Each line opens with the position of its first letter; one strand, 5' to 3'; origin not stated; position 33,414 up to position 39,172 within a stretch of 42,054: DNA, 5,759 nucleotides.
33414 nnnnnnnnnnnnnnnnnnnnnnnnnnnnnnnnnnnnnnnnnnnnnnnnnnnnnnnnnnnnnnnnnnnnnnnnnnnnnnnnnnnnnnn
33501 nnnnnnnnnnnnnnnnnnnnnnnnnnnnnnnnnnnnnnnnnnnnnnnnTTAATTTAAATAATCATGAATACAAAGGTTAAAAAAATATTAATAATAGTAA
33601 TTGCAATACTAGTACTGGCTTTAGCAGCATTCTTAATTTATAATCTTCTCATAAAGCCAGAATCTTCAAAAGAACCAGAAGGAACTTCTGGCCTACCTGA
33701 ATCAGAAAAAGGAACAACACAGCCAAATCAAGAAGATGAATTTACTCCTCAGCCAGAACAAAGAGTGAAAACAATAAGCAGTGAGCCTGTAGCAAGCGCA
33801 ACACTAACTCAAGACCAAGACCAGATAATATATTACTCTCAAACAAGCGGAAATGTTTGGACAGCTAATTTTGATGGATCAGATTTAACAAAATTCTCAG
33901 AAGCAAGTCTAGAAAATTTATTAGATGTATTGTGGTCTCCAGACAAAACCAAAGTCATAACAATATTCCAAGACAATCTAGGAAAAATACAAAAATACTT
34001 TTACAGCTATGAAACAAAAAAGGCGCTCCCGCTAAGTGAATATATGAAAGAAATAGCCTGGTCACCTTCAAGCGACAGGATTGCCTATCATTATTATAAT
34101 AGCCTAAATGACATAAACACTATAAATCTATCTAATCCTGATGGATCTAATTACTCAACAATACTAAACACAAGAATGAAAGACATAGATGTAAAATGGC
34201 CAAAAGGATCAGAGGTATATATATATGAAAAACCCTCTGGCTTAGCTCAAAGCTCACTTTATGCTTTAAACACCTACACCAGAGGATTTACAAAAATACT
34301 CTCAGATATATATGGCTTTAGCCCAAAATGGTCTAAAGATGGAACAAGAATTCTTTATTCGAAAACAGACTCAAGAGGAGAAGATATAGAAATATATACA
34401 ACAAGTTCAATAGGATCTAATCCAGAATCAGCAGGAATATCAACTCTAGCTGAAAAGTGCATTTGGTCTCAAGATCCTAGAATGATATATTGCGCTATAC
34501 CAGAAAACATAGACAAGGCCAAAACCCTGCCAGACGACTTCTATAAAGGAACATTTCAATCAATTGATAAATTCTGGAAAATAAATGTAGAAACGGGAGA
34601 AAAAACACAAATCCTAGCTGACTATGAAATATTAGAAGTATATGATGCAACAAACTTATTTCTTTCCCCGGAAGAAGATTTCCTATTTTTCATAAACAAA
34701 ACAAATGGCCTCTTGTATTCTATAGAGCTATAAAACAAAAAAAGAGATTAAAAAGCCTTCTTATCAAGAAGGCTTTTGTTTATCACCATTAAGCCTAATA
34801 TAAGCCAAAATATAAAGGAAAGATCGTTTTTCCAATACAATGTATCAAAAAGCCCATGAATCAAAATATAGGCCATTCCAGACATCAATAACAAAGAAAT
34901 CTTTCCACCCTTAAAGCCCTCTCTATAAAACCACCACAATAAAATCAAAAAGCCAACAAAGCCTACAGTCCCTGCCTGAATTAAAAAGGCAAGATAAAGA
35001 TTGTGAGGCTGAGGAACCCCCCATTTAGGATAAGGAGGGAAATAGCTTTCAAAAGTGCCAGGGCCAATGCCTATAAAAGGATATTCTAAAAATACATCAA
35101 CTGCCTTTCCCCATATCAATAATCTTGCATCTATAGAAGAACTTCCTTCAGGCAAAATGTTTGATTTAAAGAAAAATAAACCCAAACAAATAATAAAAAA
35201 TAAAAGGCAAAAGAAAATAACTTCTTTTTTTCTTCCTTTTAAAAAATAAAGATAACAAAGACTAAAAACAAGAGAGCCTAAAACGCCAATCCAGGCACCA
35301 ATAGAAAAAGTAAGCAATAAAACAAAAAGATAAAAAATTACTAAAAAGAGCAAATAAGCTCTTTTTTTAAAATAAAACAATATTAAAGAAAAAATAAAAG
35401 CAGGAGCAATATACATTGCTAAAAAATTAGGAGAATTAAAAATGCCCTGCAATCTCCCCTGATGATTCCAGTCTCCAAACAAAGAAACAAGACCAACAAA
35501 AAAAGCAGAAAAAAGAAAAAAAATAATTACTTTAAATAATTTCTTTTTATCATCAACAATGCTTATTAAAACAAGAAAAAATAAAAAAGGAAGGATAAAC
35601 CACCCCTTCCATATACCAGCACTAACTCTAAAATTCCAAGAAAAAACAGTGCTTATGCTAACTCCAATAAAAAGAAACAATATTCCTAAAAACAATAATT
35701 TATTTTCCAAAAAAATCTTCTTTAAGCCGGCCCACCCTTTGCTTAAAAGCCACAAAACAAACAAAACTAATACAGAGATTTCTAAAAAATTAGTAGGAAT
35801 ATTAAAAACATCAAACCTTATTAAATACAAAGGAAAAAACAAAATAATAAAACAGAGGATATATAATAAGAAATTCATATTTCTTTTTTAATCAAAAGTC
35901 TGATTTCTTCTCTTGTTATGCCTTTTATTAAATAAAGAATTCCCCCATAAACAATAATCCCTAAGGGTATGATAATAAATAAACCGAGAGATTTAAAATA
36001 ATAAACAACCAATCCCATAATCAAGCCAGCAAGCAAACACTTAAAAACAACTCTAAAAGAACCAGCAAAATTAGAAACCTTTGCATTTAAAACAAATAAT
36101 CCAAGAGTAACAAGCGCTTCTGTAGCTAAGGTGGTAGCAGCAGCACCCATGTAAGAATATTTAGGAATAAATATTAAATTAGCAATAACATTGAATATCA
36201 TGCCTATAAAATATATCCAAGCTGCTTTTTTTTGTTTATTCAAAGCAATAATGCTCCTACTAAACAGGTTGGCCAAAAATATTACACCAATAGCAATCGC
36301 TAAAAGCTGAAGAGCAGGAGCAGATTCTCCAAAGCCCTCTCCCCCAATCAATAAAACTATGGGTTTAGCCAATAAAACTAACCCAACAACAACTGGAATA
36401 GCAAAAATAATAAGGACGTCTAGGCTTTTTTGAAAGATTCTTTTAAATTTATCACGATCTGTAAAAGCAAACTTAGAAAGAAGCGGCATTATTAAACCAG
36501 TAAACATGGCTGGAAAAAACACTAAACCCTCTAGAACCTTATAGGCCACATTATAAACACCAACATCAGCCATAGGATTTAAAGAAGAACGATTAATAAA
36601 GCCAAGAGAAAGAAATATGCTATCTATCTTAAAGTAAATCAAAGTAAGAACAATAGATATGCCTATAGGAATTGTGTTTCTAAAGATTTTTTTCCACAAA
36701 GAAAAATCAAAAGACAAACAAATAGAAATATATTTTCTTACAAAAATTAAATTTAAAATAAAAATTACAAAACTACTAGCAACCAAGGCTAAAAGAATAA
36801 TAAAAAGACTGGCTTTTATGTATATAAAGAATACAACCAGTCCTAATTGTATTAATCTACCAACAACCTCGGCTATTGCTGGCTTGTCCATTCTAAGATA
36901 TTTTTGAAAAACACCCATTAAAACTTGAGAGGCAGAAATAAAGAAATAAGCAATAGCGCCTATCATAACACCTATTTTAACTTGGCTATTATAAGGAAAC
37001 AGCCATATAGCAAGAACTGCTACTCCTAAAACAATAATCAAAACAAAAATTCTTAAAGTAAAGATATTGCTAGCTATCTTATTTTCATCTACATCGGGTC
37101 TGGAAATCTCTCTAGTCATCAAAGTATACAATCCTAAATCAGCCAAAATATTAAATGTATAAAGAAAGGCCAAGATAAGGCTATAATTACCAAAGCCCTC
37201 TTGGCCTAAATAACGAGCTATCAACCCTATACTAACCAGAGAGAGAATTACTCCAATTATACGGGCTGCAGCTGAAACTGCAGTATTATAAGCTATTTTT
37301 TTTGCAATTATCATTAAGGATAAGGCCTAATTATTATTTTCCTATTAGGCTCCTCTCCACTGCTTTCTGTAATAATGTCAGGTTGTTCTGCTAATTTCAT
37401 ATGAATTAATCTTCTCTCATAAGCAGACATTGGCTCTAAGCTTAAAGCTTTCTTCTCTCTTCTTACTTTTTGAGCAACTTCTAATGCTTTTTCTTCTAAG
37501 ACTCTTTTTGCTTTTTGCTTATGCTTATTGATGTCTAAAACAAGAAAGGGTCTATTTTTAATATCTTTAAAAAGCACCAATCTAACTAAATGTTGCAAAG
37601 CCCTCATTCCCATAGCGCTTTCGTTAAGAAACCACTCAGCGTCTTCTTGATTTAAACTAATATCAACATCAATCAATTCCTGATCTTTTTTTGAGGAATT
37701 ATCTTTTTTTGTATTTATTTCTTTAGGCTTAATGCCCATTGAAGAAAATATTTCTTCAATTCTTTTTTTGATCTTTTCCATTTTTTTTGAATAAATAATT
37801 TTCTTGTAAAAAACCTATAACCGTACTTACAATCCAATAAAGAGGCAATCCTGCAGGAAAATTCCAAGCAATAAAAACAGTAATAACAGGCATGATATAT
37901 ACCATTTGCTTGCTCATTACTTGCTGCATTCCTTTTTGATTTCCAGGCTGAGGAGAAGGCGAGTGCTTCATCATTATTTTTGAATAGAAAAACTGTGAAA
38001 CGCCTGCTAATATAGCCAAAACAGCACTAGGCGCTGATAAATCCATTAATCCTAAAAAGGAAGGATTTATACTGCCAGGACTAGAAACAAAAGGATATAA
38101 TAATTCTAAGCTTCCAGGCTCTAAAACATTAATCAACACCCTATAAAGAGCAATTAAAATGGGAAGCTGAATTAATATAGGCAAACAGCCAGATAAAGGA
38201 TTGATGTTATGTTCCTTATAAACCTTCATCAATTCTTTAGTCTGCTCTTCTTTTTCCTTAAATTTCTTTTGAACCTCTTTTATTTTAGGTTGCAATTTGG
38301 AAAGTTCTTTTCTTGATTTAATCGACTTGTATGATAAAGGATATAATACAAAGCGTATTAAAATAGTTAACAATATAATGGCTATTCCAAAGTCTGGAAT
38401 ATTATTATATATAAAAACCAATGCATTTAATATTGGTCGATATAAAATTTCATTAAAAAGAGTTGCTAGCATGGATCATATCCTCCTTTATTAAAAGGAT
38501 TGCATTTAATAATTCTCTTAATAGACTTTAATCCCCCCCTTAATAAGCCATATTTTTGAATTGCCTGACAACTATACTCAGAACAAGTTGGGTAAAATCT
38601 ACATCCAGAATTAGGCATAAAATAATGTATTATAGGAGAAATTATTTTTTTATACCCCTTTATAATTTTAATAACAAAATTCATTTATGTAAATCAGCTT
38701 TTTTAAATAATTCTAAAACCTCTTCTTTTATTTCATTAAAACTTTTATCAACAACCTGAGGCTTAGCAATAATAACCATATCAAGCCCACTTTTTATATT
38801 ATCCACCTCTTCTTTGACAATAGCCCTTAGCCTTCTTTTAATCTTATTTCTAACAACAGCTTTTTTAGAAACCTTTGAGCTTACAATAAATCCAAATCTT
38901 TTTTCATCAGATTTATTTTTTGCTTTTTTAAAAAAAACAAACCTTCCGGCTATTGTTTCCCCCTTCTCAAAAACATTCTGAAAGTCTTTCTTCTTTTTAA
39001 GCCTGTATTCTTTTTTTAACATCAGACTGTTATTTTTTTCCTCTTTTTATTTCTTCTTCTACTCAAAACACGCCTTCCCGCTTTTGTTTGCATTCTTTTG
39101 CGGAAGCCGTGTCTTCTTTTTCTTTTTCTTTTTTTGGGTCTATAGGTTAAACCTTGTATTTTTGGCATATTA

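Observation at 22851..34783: Origin-proximal 12-kb operon encoding a minimal, relaxase-less type IV secretion/pilus-like apparatus mixed with orphan exoproteins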

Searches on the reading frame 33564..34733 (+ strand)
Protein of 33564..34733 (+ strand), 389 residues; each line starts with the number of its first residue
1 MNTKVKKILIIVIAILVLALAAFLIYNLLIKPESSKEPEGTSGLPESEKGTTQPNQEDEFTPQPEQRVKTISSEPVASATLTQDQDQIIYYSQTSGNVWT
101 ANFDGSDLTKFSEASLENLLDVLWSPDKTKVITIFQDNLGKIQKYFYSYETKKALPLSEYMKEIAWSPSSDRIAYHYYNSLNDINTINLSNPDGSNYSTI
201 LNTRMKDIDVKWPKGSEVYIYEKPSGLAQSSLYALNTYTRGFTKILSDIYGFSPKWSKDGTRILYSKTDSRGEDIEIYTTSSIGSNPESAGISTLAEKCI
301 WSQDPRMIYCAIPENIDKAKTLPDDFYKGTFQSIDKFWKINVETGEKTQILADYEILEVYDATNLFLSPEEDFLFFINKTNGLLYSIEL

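Call 4: search_protein_families(library=pfam, proteins=[window:33564-34733:+], max_evalue=0.1)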
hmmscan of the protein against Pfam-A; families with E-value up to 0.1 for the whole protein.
window:33564-34733:+ (389 aa): 3 families
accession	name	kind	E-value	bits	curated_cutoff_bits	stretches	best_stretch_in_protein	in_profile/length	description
PF25174.1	Beta-prop_THOC3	-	0.037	13.5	305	0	119-176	49-106/272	THOC3 beta-propeller domain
PF06682.17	SARAF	-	0.041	14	30.8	1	4-101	155-256/333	SOCE-associated regulatory factor of calcium homoeostasis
PF07676.18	PD40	-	0.055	13.9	20.9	0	251-266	11-26/38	WD40-like Beta Propeller Repeat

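Call 6: search_protein_families(library=ncbifam, proteins=[window:33564-34733:+], max_evalue=0.1)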
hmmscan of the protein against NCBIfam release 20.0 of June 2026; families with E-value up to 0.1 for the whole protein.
window:33564-34733:+ (389 aa): 5 families
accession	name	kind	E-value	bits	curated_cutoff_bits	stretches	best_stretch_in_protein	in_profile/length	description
TIGR02800.1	propeller_TolB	equivalog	1.1e-07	31.1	343.15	1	170-280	156-264/418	Tol-Pal system beta propeller repeat protein TolB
NF053518.1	DipepPtdsDpp5Prph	equivalog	1.9e-06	26.7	900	1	75-309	63-313/655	dipeptidyl-peptidase Dpp5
NF033523.0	lasso_peptidase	equivalog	2.1e-05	23.5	400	0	253-319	92-157/638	Atxe2 family lasso peptide isopeptidase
NF038218.1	IcmG_DotF_IVB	equivalog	0.029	14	200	1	3-87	45-121/266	type IVB secretion system protein IcmG/DotF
NF042931.1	SAG1386_EF1546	equivalog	0.054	13.6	80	1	2-75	27-99/158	SAG1386/EF1546 family surface-associated protein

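Call 99: search_protein_families(library=phrogs, proteins=[window:33564-34733:+], max_evalue=0.01)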
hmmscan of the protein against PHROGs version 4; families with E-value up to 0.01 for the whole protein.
window:33564-34733:+ (389 aa): 0 families

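Call 111: search_protein_families(library=pfam, proteins=[window:33564-34733:+], max_evalue=0.05)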
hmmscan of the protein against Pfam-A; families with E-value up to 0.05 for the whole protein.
window:33564-34733:+ (389 aa): 2 families
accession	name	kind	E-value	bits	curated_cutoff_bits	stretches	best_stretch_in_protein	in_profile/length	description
PF25174.1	Beta-prop_THOC3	-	0.037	13.5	305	0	119-176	49-106/272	THOC3 beta-propeller domain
PF06682.17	SARAF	-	0.041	14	30.8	0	4-101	155-256/333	SOCE-associated regulatory factor of calcium homoeostasis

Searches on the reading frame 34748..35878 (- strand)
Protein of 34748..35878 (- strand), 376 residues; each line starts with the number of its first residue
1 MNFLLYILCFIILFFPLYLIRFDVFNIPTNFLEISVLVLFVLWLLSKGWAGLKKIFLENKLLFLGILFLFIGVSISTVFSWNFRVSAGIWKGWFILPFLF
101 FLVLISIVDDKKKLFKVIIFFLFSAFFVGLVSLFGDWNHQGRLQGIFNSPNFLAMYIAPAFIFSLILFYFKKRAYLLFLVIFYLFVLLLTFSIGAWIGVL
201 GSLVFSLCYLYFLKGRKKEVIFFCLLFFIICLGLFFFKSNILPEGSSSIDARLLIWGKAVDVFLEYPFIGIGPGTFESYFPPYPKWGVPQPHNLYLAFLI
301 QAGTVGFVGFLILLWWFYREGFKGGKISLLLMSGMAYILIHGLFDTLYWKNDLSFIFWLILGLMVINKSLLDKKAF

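Call 5: search_protein_families(library=pfam, proteins=[window:34748-35878:-], max_evalue=0.001)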
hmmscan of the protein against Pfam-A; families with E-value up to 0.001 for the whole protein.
window:34748-35878:- (376 aa): 1 family
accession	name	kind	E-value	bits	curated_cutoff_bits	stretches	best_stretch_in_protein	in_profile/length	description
PF04932.20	Wzy_C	-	9e-19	68.2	31.7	1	179-311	2-149/149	O-Antigen ligase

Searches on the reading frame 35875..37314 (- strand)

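Call 5: search_protein_families(library=pfam, proteins=[window:35875-37314:-], max_evalue=0.001)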
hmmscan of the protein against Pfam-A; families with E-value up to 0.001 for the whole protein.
window:35875-37314:- (479 aa): 3 families
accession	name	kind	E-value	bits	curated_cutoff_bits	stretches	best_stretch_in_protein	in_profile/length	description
PF01943.22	Polysacc_synt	-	2.5e-26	93.2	28.2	1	9-282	3-273/274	Polysaccharide biosynthesis protein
PF13440.11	Polysacc_synt_3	-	9.8e-19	68.1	23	1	32-332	2-292/293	Polysaccharide biosynthesis protein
PF03023.19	MurJ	-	4e-05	22.8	27.4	1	84-443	64-435/451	Lipid II flippase MurJ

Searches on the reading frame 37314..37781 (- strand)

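Call 5: search_protein_families(library=pfam, proteins=[window:37314-37781:-], max_evalue=0.001)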
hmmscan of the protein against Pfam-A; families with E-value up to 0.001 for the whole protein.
window:37314-37781:- (155 aa): 1 family
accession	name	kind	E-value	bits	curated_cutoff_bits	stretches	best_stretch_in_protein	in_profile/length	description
PF01424.28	R3H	-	1.5e-17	63.8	26.8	1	95-153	3-60/60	R3H domain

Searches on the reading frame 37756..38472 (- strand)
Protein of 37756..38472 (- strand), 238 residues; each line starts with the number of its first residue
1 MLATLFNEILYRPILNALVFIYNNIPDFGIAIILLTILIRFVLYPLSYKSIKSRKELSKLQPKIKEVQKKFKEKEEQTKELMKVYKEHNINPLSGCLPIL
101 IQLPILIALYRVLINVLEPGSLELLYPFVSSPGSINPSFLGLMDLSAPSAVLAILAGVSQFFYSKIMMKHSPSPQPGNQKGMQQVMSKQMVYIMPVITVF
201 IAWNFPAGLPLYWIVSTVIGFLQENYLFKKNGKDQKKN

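Call 5: search_protein_families(library=pfam, proteins=[window:37756-38472:-], max_evalue=0.001)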
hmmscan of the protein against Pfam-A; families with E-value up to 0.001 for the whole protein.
window:37756-38472:- (238 aa): 1 family
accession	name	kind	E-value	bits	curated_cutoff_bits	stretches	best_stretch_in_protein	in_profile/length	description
PF02096.25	60KD_IMP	-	4.5e-55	186.5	35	1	28-226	1-160/163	60Kd inner membrane protein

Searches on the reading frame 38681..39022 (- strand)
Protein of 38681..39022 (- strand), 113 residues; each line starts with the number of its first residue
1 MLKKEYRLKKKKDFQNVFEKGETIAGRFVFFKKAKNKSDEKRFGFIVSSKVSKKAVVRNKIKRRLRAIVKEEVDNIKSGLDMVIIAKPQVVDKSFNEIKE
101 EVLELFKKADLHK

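Call 34: search_protein_families(library=pfam, proteins=[window:38681-39022:-], max_evalue=1)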
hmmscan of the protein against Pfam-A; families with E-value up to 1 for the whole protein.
window:38681-39022:- (113 aa): 3 families
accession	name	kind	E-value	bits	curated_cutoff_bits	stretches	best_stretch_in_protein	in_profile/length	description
PF00825.24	Ribonuclease_P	-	3.4e-29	101.5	22.3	1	2-109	1-108/109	Ribonuclease P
PF21409.3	Ski2_beta-barrel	-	0.044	14.6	27.9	1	25-57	3-32/88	Ski2, beta-barrel domain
PF17832.7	Pre-PUA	-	0.53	11.4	23.5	1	49-92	5-48/86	Pre-PUA-like domain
